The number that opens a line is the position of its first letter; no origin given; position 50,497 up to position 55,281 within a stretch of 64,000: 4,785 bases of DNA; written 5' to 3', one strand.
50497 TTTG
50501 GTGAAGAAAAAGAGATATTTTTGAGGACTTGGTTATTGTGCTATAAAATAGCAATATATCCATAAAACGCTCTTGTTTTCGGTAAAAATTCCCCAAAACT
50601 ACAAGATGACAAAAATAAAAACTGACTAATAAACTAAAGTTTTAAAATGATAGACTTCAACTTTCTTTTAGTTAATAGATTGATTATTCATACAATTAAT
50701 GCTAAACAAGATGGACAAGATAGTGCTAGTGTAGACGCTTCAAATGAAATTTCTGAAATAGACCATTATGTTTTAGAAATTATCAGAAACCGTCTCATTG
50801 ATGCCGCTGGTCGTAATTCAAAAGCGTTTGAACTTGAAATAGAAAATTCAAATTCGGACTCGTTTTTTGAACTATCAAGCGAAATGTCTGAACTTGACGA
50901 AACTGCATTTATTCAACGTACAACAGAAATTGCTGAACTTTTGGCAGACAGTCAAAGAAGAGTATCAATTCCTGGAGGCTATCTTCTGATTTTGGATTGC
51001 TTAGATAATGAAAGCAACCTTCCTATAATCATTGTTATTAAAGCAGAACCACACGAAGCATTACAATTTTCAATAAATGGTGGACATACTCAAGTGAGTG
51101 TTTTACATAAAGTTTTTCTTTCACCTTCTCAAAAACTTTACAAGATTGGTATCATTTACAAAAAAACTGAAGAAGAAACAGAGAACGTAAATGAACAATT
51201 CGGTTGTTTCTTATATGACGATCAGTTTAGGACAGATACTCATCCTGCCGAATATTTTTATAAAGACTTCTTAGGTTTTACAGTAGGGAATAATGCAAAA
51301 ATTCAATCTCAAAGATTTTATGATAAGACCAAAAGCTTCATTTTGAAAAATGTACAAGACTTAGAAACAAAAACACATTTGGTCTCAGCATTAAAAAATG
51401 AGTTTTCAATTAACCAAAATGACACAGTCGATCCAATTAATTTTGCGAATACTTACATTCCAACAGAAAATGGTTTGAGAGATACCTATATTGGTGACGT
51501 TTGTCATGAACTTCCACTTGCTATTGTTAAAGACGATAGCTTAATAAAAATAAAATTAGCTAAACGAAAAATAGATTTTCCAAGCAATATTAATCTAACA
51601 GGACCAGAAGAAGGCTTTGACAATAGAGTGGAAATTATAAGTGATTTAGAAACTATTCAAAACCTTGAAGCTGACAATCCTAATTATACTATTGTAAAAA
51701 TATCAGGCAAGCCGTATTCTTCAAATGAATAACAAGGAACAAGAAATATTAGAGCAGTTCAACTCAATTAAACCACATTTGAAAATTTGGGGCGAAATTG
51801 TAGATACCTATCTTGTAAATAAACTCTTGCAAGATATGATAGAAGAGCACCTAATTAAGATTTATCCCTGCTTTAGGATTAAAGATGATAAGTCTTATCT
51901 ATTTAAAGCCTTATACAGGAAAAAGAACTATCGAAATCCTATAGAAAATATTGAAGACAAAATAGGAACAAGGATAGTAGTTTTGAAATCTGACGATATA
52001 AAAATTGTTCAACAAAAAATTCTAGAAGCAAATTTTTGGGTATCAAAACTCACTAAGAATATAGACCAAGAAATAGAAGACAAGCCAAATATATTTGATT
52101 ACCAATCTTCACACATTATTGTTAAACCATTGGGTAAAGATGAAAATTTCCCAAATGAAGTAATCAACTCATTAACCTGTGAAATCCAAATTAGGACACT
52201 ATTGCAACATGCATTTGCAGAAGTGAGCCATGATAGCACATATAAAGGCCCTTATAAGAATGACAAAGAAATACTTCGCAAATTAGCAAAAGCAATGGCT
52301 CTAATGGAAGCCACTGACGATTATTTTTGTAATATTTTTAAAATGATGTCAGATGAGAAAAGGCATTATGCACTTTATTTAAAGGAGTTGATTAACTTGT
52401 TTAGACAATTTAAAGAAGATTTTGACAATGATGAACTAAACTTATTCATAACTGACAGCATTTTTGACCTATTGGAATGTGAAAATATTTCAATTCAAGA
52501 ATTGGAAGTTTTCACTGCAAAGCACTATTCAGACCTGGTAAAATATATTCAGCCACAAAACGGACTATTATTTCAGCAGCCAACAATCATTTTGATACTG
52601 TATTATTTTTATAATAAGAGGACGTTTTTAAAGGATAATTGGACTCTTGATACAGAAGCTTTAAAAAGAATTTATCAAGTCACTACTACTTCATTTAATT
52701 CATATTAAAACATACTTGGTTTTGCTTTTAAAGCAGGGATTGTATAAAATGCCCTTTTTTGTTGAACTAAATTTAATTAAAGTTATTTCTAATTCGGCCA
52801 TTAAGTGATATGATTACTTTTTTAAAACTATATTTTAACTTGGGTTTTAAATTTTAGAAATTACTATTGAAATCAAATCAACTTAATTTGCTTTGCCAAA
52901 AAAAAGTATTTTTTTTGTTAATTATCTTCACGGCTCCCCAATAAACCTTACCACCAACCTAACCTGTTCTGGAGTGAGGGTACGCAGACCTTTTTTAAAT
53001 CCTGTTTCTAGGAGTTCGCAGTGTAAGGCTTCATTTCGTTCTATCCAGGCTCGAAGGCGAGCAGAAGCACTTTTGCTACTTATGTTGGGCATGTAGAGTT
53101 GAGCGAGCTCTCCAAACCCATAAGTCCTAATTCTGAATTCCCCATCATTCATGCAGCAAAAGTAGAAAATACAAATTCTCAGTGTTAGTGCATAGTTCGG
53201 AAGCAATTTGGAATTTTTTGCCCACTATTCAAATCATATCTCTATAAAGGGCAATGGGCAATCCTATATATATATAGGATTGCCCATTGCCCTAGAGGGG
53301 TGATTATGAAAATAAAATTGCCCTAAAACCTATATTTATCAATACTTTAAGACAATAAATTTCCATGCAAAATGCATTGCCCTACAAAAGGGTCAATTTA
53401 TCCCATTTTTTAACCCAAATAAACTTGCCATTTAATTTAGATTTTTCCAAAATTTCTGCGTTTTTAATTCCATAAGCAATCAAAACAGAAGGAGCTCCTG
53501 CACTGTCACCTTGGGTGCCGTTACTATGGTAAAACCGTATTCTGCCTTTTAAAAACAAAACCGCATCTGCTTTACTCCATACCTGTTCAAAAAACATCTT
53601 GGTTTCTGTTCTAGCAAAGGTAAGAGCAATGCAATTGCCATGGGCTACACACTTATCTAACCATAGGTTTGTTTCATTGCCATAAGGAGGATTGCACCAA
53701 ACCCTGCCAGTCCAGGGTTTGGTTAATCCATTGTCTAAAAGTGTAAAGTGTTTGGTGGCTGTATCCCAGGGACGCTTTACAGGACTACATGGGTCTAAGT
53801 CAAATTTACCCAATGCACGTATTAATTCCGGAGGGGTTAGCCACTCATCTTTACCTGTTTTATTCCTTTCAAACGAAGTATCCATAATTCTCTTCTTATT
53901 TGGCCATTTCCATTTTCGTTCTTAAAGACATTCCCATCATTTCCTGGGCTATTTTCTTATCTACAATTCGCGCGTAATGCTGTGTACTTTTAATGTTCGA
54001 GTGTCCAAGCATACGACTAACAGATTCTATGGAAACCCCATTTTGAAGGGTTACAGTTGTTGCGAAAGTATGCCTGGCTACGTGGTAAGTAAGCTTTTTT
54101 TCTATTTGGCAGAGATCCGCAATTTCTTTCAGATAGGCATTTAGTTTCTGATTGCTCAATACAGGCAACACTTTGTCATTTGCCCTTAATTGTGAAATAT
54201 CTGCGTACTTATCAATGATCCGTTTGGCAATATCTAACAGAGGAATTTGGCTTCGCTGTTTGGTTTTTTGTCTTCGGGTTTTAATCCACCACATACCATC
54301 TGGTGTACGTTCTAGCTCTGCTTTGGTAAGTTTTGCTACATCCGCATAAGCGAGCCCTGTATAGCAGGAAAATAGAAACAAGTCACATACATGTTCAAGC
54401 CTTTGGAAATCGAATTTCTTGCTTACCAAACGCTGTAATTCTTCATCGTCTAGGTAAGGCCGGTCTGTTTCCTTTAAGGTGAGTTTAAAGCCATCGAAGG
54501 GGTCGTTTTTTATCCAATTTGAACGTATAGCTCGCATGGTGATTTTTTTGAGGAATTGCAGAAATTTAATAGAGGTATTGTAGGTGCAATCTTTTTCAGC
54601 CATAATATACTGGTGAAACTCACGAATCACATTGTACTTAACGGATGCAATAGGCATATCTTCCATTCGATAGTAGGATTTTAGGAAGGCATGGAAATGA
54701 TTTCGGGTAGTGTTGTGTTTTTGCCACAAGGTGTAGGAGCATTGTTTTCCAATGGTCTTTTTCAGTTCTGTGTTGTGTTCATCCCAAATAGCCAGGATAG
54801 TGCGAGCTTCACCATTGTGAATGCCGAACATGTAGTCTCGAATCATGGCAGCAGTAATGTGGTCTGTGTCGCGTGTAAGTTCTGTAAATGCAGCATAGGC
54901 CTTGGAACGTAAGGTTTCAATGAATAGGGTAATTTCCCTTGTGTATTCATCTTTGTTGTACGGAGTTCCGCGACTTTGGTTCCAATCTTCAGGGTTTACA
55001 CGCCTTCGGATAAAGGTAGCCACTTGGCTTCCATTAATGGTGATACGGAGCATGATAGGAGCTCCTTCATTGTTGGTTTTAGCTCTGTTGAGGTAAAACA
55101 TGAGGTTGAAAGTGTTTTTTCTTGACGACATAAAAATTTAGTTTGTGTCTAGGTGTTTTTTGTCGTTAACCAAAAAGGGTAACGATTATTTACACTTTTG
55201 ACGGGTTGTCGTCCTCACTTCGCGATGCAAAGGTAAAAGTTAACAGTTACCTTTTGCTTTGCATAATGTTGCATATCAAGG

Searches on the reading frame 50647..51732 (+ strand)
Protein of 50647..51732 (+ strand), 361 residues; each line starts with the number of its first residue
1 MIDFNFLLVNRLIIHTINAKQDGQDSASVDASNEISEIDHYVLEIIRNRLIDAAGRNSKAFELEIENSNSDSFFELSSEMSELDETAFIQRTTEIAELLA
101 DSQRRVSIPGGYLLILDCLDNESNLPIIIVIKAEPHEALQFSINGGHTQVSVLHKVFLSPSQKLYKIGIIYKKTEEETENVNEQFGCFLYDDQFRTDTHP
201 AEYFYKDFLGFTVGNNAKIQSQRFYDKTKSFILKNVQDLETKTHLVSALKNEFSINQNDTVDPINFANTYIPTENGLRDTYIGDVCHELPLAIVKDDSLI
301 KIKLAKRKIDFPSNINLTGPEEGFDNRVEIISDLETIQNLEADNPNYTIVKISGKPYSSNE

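Call 93: search_protein_families(library=pfam, proteins=[window:50647-51732:+], max_evalue=0.001)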
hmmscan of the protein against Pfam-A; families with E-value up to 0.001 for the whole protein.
window:50647-51732:+ (361 aa): 1 family
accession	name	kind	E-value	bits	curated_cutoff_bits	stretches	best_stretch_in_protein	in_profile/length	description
PF04245.18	NA37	-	3.5e-13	50.1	24.6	1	13-269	1-248/325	37-kD nucleoid-associated bacterial protein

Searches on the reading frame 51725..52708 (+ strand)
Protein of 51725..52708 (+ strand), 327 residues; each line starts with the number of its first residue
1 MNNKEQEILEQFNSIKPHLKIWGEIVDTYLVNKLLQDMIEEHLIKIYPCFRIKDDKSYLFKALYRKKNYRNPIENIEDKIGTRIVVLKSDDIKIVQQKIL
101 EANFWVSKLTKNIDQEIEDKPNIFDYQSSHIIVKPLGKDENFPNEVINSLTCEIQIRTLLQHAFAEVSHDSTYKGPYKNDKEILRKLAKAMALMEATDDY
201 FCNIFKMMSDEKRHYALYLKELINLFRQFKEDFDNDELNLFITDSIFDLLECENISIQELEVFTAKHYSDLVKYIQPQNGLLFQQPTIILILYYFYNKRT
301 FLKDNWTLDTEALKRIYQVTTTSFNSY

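Call 93: search_protein_families(library=pfam, proteins=[window:51725-52708:+], max_evalue=0.001)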
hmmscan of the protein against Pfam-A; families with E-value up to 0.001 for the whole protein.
window:51725-52708:+ (327 aa): 1 family
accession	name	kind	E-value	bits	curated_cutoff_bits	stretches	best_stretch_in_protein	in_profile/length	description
PF04607.23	RelA_SpoT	-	5e-13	49.7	27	1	51-175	2-110/113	Region found in RelA / SpoT proteins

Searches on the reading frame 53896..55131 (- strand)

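Call 93: search_protein_families(library=pfam, proteins=[window:53896-55131:-], max_evalue=0.001)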
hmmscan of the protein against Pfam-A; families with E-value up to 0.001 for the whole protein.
window:53896-55131:- (411 aa): 3 families
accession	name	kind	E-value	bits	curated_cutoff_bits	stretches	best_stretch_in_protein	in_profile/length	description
PF00589.27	Phage_integrase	-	5.5e-16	59.3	27.1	1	228-389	4-168/172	Phage integrase family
PF17293.8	Arm-DNA-bind_5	-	8.6e-13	49.1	22.6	1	12-97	1-86/87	Arm DNA-binding domain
PF13102.12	Phage_int_SAM_5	-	5.9e-10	39.8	22.3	1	112-213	2-94/98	Phage integrase SAM-like domain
